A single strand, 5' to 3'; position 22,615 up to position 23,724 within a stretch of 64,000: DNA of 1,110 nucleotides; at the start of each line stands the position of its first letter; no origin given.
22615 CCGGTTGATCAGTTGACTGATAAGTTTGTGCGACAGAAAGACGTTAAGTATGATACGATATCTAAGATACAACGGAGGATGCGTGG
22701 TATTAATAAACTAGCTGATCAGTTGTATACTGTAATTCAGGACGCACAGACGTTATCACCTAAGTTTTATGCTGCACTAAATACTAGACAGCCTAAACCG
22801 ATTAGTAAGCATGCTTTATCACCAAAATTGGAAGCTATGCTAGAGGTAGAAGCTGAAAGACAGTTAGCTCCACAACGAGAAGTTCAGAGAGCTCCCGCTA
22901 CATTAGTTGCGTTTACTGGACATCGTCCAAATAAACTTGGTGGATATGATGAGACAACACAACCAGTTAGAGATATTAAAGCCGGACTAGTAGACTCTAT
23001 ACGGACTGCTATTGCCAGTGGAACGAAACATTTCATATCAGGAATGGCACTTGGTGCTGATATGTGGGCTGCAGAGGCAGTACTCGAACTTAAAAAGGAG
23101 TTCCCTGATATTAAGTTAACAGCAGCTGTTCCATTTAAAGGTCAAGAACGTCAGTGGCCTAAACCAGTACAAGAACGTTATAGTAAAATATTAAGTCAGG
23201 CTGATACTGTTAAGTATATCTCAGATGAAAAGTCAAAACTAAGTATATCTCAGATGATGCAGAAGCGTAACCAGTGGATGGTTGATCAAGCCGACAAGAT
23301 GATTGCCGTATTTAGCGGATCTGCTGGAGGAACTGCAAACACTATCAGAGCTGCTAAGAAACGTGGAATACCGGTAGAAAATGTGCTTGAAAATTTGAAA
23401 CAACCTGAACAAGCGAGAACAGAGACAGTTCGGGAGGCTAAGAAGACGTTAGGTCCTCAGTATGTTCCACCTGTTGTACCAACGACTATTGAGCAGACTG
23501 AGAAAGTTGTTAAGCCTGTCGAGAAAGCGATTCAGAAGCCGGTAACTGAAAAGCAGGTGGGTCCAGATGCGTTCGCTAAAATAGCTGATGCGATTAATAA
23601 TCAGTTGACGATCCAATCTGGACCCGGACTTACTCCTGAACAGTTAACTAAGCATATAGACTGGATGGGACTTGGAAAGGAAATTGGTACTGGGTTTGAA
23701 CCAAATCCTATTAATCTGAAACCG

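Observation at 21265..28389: Tape measure protein carrying an embedded YpsA-like SLOG domain and an NT5C-like HAD 5'-nucleotidase domain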

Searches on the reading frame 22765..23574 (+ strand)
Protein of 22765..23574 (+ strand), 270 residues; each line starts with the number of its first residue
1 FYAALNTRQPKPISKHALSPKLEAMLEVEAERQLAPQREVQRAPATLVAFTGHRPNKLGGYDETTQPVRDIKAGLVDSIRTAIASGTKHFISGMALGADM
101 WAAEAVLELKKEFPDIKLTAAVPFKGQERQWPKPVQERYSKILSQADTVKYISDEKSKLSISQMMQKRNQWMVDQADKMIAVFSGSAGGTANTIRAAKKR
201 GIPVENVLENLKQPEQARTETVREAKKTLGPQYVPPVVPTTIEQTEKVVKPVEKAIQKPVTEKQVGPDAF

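Call 8: search_protein_families(library=pfam, proteins=[window:22765-23574:+], max_evalue=10)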
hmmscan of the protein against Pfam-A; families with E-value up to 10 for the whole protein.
window:22765-23574:+ (270 aa): 6 families
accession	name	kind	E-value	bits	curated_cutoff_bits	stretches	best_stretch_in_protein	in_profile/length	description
PF06908.16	YpsA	-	4.1e-33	115.2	27.7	1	48-194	1-145/168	YspA SLOG family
PF02481.21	DNA_processg_A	-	5.2e-09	36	29.6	1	82-227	69-207/212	DNA recombination-mediator protein A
PF13407.12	Peripla_BP_4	-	0.048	13.6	35.1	1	125-204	6-83/258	Periplasmic binding protein domain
PF12694.12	cpYpsA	-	0.064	13.4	26.2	1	163-216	51-103/145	Circularly permutated YpsA SLOG family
PF02571.20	CbiJ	-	0.1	12.5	28.6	1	174-225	182-229/234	Precorrin-6x reductase CbiJ/CobK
PF04316.19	FlgM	-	0.23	12.1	25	1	66-87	22-41/55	Anti-sigma-28 factor, FlgM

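Call 11: search_solved_structures(query=window:22765-23574:+, max_evalue=0.01, show_alignments=2)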
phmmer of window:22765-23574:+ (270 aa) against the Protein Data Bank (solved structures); distinct sequences matched with E-value up to 0.01: 1.
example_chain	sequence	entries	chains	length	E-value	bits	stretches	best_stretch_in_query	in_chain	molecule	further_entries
2nx2_A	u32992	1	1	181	7.9e-20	74.9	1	47-199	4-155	Hypothetical protein ypsA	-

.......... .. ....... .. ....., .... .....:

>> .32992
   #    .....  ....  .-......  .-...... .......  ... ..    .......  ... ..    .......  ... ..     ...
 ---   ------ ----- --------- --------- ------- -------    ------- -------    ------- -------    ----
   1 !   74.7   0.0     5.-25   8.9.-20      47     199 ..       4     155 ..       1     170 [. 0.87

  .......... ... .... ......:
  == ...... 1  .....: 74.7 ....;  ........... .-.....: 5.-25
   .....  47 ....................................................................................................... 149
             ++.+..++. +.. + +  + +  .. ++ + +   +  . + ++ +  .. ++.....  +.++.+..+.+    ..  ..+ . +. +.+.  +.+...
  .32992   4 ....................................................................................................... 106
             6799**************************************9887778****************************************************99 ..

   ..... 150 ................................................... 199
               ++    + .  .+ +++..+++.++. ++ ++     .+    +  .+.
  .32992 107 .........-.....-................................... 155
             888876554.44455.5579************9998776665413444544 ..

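Call 15: search_dna_similar(query=window:22765-23574:+, collection=phages, mode=protein, max_rows=40)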
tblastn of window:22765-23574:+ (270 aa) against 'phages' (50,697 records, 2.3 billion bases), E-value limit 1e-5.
Records with a match: 197; places in all: 197; records where one place covers at least 80% of the query: 0.
Best place of each record, by identity: <60% 197.
By first word of the organism name: Bacillus 48; Erwinia 48; Microbacterium 32; Streptomyces 12; Bacteriophage 10; Dickeya 8; Klebsiella 7; Listeria 5; Serratia 3; Oscillospiraceae 2; and 17 more.
By host as written in the record: Erwinia amylovora 43; Microbacterium foliorum NRRL B-24224 21; - 18; Bacillus anthracis Sterne 10; Bacillus subtilis 7; Microbacterium foliorum NRRL B-24224 SEA 7; Dickeya solani MK10 6; Streptomyces griseus ATCC 10137 6; and 47 more.
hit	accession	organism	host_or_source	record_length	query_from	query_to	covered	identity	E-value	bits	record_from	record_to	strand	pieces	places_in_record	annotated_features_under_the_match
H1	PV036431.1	Oscillospiraceae phage NatCom_21982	Oscillospiraceae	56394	48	204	58%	47.1%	2e-36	142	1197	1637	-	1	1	hypothetical protein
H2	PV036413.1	Acutalibacteraceae phage NatCom_991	Acutalibacteraceae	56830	48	208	60%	45.3%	1e-34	137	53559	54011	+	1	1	GTP-binding domain | hypothetical protein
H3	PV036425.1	Oscillospiraceae phage NatCom_11393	Oscillospiraceae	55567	48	204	58%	45.9%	4e-34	135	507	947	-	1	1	hypothetical protein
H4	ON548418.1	Bacillus phage vB_BanS-Thrax2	Bacillus anthracis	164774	48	227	67%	39.6%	1e-31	129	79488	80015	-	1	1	DUF1273 domain family protein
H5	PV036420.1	phage NatCom_9287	human feces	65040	48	204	58%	44.6%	5e-34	135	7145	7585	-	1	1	GTP-binding domain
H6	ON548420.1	Bacillus phage vB_BanS-Thrax4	Bacillus anthracis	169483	48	227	67%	38.5%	3e-31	127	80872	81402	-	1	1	DUF1273 domain family protein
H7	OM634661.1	Bacillus phage vB_BauM_KLEB27-3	Bacillus australimaris sKR4M-27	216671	48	214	62%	41.3%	6e-36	141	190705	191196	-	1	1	DprA-like DNA processing protein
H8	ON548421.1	Bacillus phage vB_BanS-Thrax5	Bacillus anthracis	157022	48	200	57%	44.5%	1e-33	134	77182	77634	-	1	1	DUF1273 domain family protein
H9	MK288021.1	Bacillus phage pW2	Bacillus cereus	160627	48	200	57%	44.5%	5e-32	130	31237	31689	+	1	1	hypothetical protein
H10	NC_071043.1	Bacillus phage pW2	Bacillus cereus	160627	48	200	57%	44.5%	5e-32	130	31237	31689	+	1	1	GTP-binding domain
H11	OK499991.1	Bacillus phage vB_BanS_Sophrita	Bacillus anthracis Sterne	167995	48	200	57%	44.2%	8e-34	135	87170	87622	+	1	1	MCP/YpsA-like protein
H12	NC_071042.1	Bacillus phage vB_BanS_Sophrita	Bacillus anthracis Sterne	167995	48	200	57%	44.2%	8e-34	135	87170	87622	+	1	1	GTP-binding domain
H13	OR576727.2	Myxococcus phage Mx1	Myxococcus sp.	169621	46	205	59%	41.9%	1e-30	126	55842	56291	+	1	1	DUF4326 and YspA-like SLOG domain protein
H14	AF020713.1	Bacillus phage SPBc2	-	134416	19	199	67%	36.8%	4e-26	112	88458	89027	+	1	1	yoqJ: hypothetical protein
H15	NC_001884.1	Bacillus phage SPBc2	Bacillus subtilis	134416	19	199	67%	36.8%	4e-26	112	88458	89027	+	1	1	yoqJ: GTP-binding domain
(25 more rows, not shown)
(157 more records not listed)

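Call 60: search_protein_families(library=ncbifam, proteins=[window:22765-23574:+], max_evalue=1)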
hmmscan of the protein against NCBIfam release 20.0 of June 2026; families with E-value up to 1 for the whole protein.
window:22765-23574:+ (270 aa): 2 families
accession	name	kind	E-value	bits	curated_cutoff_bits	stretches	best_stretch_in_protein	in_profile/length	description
NF010181.0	PRK13660.1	equivalog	9.7e-26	90.8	165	1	48-190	4-144/182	hypothetical protein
TIGR00732.1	dprA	equivalog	0.00085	18.6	191.15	1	78-217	65-197/220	DNA-processing protein DprA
